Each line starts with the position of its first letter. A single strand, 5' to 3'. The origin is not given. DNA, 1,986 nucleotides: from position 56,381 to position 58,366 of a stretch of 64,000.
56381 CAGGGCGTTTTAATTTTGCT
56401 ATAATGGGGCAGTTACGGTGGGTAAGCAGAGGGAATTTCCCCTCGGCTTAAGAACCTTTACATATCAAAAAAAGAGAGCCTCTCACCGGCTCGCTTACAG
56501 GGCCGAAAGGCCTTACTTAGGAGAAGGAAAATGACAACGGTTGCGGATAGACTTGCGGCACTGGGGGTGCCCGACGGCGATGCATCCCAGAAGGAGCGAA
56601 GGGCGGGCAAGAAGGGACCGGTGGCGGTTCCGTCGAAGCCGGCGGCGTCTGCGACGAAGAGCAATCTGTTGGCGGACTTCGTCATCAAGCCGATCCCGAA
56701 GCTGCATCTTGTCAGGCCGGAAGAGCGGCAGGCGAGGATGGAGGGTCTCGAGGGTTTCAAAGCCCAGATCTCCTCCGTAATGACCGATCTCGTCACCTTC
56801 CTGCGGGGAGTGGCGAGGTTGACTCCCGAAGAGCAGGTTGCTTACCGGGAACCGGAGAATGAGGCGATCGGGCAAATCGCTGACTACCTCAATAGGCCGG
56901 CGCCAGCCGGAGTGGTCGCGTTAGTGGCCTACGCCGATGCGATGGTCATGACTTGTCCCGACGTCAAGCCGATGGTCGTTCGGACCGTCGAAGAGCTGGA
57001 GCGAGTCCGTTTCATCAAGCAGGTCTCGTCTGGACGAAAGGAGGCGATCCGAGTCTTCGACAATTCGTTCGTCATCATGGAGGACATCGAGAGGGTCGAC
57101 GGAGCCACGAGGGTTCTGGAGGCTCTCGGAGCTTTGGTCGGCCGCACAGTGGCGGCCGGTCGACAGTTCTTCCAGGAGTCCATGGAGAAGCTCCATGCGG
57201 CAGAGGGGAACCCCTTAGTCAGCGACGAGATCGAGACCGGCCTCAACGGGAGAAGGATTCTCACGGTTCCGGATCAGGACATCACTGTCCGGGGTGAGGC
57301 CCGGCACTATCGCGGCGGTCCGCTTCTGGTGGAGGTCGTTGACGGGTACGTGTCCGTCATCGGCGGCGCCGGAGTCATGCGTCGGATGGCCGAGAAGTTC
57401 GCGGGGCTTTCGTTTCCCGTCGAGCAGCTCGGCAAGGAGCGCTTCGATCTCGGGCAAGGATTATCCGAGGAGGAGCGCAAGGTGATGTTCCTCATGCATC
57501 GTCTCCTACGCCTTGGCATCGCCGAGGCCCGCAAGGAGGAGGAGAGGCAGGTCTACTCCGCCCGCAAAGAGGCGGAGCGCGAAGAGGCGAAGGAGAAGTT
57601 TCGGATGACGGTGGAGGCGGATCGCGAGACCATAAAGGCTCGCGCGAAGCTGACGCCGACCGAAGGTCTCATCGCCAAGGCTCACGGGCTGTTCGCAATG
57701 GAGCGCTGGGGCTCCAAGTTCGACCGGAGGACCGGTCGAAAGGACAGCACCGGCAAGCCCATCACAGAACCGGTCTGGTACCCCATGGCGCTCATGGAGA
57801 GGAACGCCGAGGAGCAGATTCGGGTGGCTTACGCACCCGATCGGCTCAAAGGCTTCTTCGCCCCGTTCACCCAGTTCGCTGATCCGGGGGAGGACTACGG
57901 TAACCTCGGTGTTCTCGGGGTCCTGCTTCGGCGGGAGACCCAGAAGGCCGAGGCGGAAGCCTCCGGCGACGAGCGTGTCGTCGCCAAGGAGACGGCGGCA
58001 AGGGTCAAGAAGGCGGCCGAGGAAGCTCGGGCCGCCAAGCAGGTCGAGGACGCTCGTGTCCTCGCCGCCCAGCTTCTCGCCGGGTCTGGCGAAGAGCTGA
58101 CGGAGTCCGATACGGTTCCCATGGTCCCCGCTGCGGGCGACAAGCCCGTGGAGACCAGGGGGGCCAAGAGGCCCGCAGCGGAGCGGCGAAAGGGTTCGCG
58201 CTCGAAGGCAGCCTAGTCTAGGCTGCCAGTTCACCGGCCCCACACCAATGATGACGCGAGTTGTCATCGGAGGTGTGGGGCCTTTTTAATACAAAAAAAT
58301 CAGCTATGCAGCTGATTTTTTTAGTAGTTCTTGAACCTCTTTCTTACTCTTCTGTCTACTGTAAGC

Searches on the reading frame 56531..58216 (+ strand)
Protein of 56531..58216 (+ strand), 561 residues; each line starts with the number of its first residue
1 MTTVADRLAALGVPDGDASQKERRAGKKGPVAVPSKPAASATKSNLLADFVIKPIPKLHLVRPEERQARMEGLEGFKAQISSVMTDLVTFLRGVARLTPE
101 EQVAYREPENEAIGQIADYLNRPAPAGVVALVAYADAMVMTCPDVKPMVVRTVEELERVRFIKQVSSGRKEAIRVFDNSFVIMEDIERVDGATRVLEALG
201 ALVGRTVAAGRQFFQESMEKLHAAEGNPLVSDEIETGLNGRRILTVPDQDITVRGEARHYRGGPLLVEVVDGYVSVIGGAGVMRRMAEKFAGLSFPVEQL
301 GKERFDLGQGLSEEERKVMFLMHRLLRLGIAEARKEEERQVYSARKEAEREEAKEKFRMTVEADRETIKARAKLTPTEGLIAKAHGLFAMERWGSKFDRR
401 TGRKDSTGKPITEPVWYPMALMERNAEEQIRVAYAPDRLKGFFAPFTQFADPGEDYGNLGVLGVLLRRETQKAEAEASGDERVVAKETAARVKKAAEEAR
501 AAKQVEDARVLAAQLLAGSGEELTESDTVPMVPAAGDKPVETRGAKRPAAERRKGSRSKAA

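Call 4: search_protein_families(library=pfam, proteins=[window:56531-58216:+], max_evalue=0.1)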
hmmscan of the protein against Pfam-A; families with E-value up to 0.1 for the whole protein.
window:56531-58216:+ (561 aa): 0 families

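Call 6: search_protein_families(library=phrogs, proteins=[window:56531-58216:+], max_evalue=0.1)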
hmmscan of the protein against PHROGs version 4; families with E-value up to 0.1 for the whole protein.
window:56531-58216:+ (561 aa): 0 families

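Call 7: search_protein_families(library=ncbifam, proteins=[window:56531-58216:+], max_evalue=0.1)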
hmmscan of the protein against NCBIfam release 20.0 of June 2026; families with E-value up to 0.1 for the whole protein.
window:56531-58216:+ (561 aa): 0 families

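Call 8: search_protein_families(library=padloc, proteins=[window:56531-58216:+], max_evalue=0.1)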
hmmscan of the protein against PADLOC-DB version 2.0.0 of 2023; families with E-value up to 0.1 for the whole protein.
window:56531-58216:+ (561 aa): 0 families

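Call 9: find_homologous_proteins(query=window:56531-58216:+)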
Query window:56531-58216:+: 8000 candidates shared short words with the query, none scored E <= 0.001.

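Call 11: find_encoding_contigs(protein=window:56531-58216:+, flank=10000)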
Protein window:56531-58216:+ (561 aa): 1 contig read that carries it; 1 place shown.
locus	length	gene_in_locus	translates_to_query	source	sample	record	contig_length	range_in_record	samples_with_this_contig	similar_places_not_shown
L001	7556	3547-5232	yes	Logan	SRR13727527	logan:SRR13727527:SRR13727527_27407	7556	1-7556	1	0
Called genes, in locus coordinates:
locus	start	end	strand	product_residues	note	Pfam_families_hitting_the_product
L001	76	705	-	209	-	PF01936:NYN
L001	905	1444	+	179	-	PF00293:NUDIX (faint)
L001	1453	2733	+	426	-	PF00753:Lactamase_B, PF23023:Anti-Pycsar_Apyc1 (weak), PF16661:Lactamase_B_6, PF12706:Lactamase_B_2, PF10996:Beta-Casp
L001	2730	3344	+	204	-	-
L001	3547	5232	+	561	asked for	-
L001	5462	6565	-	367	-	PF00575:S1 (weak), PF23459:S1_RRP5 (faint), PF13509:S1_2 (faint), PF00575:S1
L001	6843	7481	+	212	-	PF13483:Lactamase_B_3, PF12706:Lactamase_B_2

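Call 24: search_protein_representatives(protein=window:56531-58216:+)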
Query: 561 residues. Proteins with E-value up to 0.001 (for the whole library): 68; up to 1e-10: 47; up to 1e-30: 20. The best 68 are listed.
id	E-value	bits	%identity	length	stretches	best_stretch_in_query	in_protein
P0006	8.1e-124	430.8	45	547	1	3-554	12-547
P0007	3.7e-55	204.3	36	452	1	58-472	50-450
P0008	1.3e-54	202.4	34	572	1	22-550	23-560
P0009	8.1e-52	193.2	35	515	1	2-524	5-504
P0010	3.3e-46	174.7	36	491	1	55-468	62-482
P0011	4.4e-44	167.7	35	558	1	34-554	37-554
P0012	3.0e-43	165.0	34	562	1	40-553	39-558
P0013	6.4e-43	163.9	34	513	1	17-478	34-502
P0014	4.6e-42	161.1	34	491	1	3-485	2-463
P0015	1.9e-39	152.4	32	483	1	3-479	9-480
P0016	3.0e-39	151.8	30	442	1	50-470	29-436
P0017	7.3e-39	150.5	32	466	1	55-469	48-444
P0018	1.1e-38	149.9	33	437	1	54-471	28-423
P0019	2.2e-38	149.0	33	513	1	26-536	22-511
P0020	1.6e-37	146.1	32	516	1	30-495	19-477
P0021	2.4e-37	145.5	32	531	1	33-479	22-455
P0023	1.4e-32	129.8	31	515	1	28-513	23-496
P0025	6.4e-31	124.3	32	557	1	58-524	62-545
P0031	3.2e-27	112.1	30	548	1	60-493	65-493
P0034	1.4e-22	96.8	30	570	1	62-486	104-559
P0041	5.3e-18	81.7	27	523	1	69-462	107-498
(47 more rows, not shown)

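Call 27: find_homologous_proteins(query=A1, max_evalue=0.00001)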
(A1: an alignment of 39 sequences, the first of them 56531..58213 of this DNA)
Query A1 (39 sequences): 8000 candidates shared short words with the query, none scored E <= 0.00001.

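Call 33: find_encoding_contigs(protein=P0006, flank=10000, max_places=3)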
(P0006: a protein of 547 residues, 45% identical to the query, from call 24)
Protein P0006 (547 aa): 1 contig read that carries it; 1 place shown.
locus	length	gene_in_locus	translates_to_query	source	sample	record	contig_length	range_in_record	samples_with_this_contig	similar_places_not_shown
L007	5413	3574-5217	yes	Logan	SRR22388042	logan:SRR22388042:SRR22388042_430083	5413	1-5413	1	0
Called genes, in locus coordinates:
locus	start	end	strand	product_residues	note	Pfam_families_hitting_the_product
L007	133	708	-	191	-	PF01936:NYN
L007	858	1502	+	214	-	PF00293:NUDIX (faint)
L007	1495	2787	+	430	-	PF12706:Lactamase_B_2 (weak), PF00753:Lactamase_B, PF10996:Beta-Casp (weak), PF07521:RMMBL (faint)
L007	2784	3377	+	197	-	-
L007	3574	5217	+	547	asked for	-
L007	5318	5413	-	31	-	?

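Call 34: list_cluster_members(proteins=[window:56531-58213:+, P0006, P0007, P0008, P0009, P0010, P0011, P0012, P0013, P0014])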
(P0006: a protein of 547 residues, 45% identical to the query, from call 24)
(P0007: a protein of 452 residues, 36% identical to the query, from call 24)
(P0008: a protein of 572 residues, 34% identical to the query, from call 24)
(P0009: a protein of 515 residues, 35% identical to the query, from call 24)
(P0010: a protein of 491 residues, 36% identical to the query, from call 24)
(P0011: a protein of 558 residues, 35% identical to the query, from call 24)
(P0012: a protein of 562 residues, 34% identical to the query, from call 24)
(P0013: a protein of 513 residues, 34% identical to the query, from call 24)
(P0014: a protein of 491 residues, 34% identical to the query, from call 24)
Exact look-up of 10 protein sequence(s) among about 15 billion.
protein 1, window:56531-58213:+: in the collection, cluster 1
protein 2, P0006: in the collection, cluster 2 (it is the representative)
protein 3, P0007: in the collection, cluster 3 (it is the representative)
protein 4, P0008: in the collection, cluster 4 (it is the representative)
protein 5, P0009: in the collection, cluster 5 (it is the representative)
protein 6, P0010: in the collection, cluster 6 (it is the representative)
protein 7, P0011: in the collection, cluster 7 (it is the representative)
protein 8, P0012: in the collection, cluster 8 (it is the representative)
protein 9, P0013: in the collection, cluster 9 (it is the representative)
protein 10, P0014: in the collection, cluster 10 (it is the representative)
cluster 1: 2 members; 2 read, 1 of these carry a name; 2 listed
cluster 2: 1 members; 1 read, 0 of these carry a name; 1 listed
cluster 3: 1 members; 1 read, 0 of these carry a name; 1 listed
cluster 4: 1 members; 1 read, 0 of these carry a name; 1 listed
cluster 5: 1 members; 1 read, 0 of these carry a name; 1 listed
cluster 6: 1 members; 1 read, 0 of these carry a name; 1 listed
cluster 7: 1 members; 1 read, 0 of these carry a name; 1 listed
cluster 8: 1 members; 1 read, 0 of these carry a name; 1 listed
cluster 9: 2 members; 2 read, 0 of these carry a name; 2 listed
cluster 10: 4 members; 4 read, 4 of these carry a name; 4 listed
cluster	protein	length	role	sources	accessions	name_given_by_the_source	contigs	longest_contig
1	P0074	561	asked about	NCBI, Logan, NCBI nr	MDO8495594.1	MAG: hypothetical protein Q7S32_03725 [bacterium] | hypothetical protein [bacterium]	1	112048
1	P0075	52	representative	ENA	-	-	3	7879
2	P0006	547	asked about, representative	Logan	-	-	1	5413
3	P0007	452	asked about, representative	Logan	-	-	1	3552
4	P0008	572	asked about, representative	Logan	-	-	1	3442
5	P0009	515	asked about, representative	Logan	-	-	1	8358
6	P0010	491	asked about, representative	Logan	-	-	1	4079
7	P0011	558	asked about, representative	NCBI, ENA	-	-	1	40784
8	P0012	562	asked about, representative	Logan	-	-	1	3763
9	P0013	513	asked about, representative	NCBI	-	-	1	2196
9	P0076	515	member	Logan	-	-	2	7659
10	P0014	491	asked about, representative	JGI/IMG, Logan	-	hypothetical protein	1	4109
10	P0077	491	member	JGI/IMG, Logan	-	hypothetical protein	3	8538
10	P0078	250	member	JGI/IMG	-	hypothetical protein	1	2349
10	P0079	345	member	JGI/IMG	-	hypothetical protein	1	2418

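Call 35: find_encoding_contigs(protein=P0011, flank=10000, max_places=2)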
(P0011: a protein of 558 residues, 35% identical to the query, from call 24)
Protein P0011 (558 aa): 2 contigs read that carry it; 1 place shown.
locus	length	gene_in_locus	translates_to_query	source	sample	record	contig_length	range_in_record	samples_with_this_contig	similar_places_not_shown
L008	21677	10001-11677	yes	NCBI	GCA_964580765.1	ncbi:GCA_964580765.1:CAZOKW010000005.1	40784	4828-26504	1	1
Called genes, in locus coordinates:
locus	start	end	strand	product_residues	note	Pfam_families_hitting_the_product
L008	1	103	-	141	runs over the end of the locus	PF03819:MazG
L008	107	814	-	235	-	-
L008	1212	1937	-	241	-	PF14528:LAGLIDADG_3 (weak)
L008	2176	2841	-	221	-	-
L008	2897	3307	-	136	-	PF01245:Ribosomal_L19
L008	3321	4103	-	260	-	PF00849:PseudoU_synth_2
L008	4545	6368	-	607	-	PF00004:AAA, PF17862:AAA_lid_3, PF01434:Peptidase_M41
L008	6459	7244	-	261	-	PF01936:NYN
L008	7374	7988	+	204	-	PF00293:NUDIX (faint)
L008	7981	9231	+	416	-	PF10996:Beta-Casp (weak)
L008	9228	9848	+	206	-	-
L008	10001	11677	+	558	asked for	-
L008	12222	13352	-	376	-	PF00575:S1, PF21710:Spt6_S1 (faint), PF00575:S1, PF23459:S1_RRP5 (faint), PF00575:S1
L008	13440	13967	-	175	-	-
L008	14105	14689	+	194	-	PF13483:Lactamase_B_3, PF12706:Lactamase_B_2 (weak)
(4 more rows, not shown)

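Call 36: find_encoding_contigs(protein=P0009, flank=10000, max_places=2)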
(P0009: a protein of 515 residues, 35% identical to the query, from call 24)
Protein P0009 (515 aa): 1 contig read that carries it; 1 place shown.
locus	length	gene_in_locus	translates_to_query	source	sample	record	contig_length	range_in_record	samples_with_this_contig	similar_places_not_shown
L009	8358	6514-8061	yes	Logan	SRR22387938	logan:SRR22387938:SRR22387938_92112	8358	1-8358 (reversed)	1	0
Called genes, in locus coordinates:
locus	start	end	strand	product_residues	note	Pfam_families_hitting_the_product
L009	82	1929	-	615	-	PF06480:FtsH_ext (faint), PF06068:TIP49 (faint), PF00004:AAA, PF17862:AAA_lid_3, PF01434:Peptidase_M41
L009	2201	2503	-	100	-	PF01936:NYN (weak)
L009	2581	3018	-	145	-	-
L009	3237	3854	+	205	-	PF00293:NUDIX (faint)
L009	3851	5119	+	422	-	PF23023:Anti-Pycsar_Apyc1 (weak), PF16661:Lactamase_B_6 (weak), PF10996:Beta-Casp (weak)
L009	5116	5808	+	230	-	-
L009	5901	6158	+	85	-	PF01541:GIY-YIG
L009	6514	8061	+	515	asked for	-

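Call 37: predict_structure(alignment_id=A1)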
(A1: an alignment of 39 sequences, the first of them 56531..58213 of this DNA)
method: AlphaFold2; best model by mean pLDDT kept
length: 561 residues; sequences in the alignment: 39
mean_pLDDT: 86.6   pTM: 0.65
mean pLDDT of the five models: 86.6, 85.3, 85.1, 84.0, 83.5
residues with pLDDT >= 90: 430; 70-90: 28; 50-70: 34; < 50: 69
segments of 3 or more residues with pLDDT < 50: 14-32, 34-36, 38-51, 522-545, 558-561
pLDDT, mean of each block of 10 residues (from residue 1): 57 48 40 44 44 56 88 94 97 96 97 97 96 98 97 98 92 95 96 97 97 97 97 97 97 95 97 97 95 95 89 94 97 97 97 96 96 96 96 85 93 95 97 97 97 96 95 94 92 90 93 83 46 46 51 50 41
secondary structure, 60 per line:
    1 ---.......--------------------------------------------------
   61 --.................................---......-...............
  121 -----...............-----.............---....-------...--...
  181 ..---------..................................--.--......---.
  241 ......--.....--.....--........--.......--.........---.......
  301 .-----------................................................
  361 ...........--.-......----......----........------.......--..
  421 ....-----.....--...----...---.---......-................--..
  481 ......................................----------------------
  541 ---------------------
elements in order: H4-10 H63-95 H99-104 H106-120 H126-140 H146-158 E162-165 E173-175 E178-182 H192-225 H231-236 E240-246 E249-253 E256-260 E263-270 E273-279 H282-290 E294-296 H297-301 H313-371 H376-381 E386-391 E396-403 E410-416 E419-424 E430-434 H454-459 H461-476 H479-518

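Call 42: fold_search(model_id=the predicted structure, library=pdb)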
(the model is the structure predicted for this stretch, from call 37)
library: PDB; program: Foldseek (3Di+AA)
matches with E <= 10: 249; with E <= 0.001: 0
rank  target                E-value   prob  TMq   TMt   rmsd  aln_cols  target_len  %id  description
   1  5da9_B                1.6e-01  0.10  0.08  0.10  31.2       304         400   11  ATP-gamma-S bound Rad50 from Chaetomium thermophilum in complex with the Rad50-binding domain of Mre11 (released 2016-03-02)
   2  1rj2_J                2.7e-01  0.07  0.08  0.12  19.1       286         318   11  Crystal structure of the DH/PH fragment of Dbs without bound GTPase (released 2004-06-29)
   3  4h6y_B                3.6e-01  0.13  0.09  0.11  17.3       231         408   12  Crystal structure of the DH-PH-PH domain of FARP1 (released 2013-03-13)
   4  5jr9_D                4.9e-01  0.18  0.11  0.23  11.4       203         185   12  Crystal structure of apo-NeC3PO (released 2016-09-28)
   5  5jrc_A                5.1e-01  0.33  0.13  0.30  10.0       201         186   11  Crystal structure of NeC3PO in complex with ssRNA. (released 2016-09-28)
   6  5jr9_C                5.1e-01  0.20  0.11  0.24  10.9       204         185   12  Crystal structure of apo-NeC3PO (released 2016-09-28)
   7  1kz7_A                5.4e-01  0.07  0.08  0.12  19.7       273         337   10  Crystal Structure of the DH/PH Fragment of Murine Dbs in Complex with the Placental Isoform of Human Cdc42 (released 2002-03-20)
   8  6jev_A                5.7e-01  0.28  0.07  0.19  18.0       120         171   13  K2U bound crystal structure of class I type a peptide deformylase from Acinetobacter baumanii (released 2020-02-12)
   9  2iif_A                6.0e-01  0.06  0.05  0.14  29.5       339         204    8  single chain Integration Host Factor mutant protein (scIHF2-K45aE) in complex with DNA (released 2007-02-20)
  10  5jr9_A                6.3e-01  0.25  0.13  0.28  10.4       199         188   14  Crystal structure of apo-NeC3PO (released 2016-09-28)
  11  8uqu_A                7.4e-01  0.13  0.10  0.18  18.9       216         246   12  Crystal Structure of N-terminal Domain of Fic Family Protein from Bordetella bronchiseptica (released 2024-10-30)
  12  6jex_A                8.7e-01  0.21  0.07  0.19  18.0       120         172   13  K4U bound crystal peptide deformylase from Acinetobacter baumanii (released 2020-02-12)
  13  5jr9_B                8.7e-01  0.21  0.13  0.28  10.4       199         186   14  Crystal structure of apo-NeC3PO (released 2016-09-28)
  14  1foe_E                9.1e-01  0.06  0.10  0.14  18.1       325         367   10  CRYSTAL STRUCTURE OF RAC1 IN COMPLEX WITH THE GUANINE NUCLEOTIDE EXCHANGE REGION OF TIAM1 (released 2001-01-17)
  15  6bbq                  9.6e-01  0.06  0.08  0.09  25.6       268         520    8  Model for extended volume of truncated monomeric Cytohesin-3 (Grp1; amino acids 63-399) E161A Arf6 Q67L fusion protein (released 2018-01-10)
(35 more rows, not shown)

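Call 44: search_solved_structures(query=A1, max_evalue=1)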
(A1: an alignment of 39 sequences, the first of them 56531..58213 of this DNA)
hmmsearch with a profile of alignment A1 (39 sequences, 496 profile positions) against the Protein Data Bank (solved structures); distinct sequences matched with E-value up to 1: 0.

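Call 49: fold_search(model_id=the predicted structure, library=viral)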
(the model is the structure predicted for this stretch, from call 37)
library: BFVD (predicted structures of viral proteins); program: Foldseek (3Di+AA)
matches with E <= 10: 297; with E <= 0.001: 0
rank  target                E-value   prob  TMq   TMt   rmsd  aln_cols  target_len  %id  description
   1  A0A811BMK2            7.2e-02  0.21  0.11  0.12  18.3       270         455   14  DUF5848 domain-containing protein [Pandoravirus japonicus]
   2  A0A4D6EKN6            1.2e-01  0.18  0.11  0.15  25.1       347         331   12  Uncharacterized protein [Pandoravirus celtis]
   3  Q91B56                1.6e-01  0.14  0.09  0.13  24.5       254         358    9  Wsv285 [White spot syndrome virus]
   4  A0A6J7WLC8            2.7e-01  0.80  0.07  0.40   8.8        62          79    6  Uncharacterized protein [uncultured Caudovirales phage]
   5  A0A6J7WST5            2.8e-01  0.08  0.08  0.07  43.3       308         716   12  ABC_ATPase domain containing protein [uncultured Caudovirales phage]
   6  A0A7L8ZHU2            3.3e-01  0.15  0.08  0.12  26.7       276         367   13  Toxic anion resistance protein [Escherichia phage VEcB]
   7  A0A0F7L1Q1            4.3e-01  0.10  0.08  0.08  32.5       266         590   15  Rad50/SbcC-type AAA domain-containing protein [uncultured marine virus]
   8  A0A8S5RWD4            4.5e-01  0.08  0.07  0.12  27.5       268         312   13  Uncharacterized protein [Siphoviridae sp. ctHip2]
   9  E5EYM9                4.8e-01  0.44  0.07  0.36   8.6        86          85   16  (no name in the UniProt tables at hand)
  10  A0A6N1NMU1            4.8e-01  0.14  0.08  0.14  21.6       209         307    7  Putative orfan [Tupanvirus soda lake]
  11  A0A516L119            5.0e-01  0.12  0.07  0.18  13.2       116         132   13  (no name in the UniProt tables at hand)
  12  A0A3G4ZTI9            5.9e-01  0.10  0.08  0.15  22.7       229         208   10  Uncharacterized protein [Edafosvirus sp.]
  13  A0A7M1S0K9            6.2e-01  0.02  0.07  0.07  26.2       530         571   11  Uncharacterized protein [uncultured phage cr128_1]
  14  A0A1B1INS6            6.5e-01  0.12  0.07  0.21  16.2       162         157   12  (no name in the UniProt tables at hand)
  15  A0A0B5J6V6            6.9e-01  0.23  0.05  0.10  13.3        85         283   12  Uncharacterized protein [Pandoravirus inopinatum]
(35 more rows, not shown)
